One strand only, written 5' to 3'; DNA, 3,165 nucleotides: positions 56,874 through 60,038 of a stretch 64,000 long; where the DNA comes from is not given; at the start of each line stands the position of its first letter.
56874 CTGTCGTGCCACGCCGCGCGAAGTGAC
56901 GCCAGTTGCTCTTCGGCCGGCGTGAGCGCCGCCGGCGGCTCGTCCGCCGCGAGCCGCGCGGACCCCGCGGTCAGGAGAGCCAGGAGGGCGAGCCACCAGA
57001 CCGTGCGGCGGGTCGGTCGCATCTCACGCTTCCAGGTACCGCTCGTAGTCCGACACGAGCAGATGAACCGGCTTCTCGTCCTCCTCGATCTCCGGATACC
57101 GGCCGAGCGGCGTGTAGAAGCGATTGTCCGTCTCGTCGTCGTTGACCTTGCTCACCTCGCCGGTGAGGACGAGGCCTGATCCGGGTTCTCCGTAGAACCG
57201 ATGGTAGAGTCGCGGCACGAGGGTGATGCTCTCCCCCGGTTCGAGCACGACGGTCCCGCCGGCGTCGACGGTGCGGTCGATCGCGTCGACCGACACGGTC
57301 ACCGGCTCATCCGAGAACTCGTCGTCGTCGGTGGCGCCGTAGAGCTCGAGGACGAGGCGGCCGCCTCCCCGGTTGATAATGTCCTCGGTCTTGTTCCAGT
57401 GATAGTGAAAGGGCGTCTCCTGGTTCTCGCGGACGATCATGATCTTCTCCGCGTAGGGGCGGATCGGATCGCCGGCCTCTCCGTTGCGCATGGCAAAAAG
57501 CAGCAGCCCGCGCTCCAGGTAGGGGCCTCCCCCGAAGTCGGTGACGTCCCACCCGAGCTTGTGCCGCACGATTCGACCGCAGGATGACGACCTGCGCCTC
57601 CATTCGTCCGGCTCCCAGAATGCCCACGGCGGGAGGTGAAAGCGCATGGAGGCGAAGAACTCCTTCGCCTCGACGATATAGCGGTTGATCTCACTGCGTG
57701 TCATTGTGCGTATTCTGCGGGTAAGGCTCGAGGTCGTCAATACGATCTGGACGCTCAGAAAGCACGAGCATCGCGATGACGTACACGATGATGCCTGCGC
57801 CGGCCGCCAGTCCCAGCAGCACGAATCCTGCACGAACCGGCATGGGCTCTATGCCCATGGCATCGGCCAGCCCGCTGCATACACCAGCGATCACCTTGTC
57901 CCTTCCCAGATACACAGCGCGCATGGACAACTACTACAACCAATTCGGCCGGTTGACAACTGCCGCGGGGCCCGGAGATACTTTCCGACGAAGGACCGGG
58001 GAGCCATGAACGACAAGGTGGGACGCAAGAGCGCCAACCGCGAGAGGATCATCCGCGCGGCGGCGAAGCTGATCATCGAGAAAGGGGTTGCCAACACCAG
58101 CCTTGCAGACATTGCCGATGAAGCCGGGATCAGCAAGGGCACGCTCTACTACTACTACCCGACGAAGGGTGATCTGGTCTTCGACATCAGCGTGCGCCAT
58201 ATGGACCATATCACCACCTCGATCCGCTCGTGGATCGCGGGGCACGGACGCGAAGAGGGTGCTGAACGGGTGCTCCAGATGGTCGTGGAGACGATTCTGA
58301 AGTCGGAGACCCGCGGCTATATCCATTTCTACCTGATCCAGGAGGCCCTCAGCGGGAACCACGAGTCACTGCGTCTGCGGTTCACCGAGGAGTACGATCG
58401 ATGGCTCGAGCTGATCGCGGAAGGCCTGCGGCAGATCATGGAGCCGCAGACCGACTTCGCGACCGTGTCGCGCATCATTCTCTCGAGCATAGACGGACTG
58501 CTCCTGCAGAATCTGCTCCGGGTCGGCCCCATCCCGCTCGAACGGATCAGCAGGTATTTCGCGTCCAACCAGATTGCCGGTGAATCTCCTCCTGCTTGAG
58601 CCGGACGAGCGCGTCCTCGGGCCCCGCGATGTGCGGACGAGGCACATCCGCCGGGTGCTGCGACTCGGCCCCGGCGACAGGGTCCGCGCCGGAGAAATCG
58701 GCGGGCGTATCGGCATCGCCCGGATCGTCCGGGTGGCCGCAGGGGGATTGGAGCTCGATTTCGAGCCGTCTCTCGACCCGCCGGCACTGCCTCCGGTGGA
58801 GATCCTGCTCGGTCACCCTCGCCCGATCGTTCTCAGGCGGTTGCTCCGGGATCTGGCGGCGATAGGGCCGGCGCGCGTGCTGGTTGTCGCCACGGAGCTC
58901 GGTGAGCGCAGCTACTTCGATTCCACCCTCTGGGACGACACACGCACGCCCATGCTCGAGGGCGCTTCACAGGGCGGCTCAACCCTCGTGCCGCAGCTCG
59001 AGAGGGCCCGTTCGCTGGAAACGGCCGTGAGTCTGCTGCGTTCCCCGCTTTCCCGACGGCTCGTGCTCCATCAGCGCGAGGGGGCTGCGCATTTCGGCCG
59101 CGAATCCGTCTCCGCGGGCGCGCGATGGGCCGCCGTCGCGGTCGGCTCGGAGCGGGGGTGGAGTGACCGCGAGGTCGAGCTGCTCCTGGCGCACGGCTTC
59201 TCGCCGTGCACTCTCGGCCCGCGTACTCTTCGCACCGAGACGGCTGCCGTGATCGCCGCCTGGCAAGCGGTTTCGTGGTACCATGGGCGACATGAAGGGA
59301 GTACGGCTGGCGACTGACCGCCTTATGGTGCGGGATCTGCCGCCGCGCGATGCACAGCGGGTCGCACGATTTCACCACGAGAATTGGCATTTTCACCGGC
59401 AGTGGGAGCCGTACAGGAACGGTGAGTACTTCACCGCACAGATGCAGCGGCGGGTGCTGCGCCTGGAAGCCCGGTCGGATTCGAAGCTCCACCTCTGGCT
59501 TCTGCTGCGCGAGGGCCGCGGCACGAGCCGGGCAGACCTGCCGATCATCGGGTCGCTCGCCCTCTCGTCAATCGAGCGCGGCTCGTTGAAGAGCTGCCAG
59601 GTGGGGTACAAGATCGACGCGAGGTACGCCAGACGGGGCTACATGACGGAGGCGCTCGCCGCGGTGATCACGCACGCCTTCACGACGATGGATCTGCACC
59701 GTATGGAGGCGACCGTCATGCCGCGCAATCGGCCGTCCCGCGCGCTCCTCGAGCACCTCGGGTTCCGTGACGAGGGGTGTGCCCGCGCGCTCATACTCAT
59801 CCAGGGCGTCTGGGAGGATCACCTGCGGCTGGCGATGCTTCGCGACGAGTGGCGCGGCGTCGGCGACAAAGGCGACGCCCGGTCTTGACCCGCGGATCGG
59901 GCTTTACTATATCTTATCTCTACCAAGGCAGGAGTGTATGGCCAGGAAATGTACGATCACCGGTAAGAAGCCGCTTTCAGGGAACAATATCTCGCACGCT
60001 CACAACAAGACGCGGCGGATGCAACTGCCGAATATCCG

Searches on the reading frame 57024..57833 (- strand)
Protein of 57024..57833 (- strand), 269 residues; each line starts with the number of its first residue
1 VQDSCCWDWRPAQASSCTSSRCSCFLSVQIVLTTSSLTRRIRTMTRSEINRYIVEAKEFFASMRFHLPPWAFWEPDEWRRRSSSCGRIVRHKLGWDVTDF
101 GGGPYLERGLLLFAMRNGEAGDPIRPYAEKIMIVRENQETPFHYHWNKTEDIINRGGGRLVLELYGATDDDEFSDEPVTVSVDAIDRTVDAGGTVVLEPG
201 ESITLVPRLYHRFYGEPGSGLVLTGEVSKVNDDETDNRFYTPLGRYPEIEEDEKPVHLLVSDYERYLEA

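Call 100: search_protein_families(library=pfam, proteins=[window:57024-57833:-], max_evalue=0.001)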
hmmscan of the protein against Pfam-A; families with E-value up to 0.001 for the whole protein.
window:57024-57833:- (269 aa): 1 family
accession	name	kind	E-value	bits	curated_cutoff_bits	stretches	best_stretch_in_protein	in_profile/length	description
PF07385.18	Lyx_isomer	-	1.7e-92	309.1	20.8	1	44-263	1-222/222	D-lyxose isomerase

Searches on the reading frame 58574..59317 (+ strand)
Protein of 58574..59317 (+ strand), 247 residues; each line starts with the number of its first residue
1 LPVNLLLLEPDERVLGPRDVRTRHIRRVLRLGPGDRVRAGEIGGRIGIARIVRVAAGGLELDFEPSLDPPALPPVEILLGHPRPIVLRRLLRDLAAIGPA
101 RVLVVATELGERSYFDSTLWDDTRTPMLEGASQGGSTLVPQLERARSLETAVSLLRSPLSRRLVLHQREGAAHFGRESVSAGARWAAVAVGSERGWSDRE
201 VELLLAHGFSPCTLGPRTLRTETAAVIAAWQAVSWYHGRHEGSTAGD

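Call 100: search_protein_families(library=pfam, proteins=[window:58574-59317:+], max_evalue=0.001)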
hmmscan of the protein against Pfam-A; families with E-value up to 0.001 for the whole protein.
window:58574-59317:+ (247 aa): 2 families
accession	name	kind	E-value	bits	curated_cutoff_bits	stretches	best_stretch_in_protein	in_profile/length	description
PF04452.19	Methyltrans_RNA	-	4.1e-25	88.7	23.9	1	73-229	4-161/165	RNA methyltransferase domain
PF20260.4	PUA_4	-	3.2e-06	27.6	23.9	1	22-61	6-45/48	RNA methyltransferase PUA domain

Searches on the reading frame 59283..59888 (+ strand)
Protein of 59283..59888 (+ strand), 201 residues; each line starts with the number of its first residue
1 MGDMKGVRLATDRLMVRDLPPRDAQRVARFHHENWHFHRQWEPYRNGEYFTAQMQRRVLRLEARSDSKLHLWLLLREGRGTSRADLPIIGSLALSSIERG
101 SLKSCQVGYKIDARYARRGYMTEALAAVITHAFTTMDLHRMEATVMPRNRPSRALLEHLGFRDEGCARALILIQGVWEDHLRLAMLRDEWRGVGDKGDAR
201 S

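Call 100: search_protein_families(library=pfam, proteins=[window:59283-59888:+], max_evalue=0.001)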
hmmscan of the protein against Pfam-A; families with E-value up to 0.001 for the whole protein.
window:59283-59888:+ (201 aa): 3 families
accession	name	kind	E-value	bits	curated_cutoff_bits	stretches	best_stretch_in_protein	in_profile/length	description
PF13302.13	Acetyltransf_3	-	2e-21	77.6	25.4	1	13-162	1-138/138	Acetyltransferase (GNAT) domain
PF00583.31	Acetyltransf_1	-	5.7e-09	36.7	20.7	1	45-161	13-116/116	Acetyltransferase (GNAT) family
PF13420.13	Acetyltransf_4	-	8.5e-05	23.1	24.3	1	88-181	60-154/155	Acetyltransferase (GNAT) domain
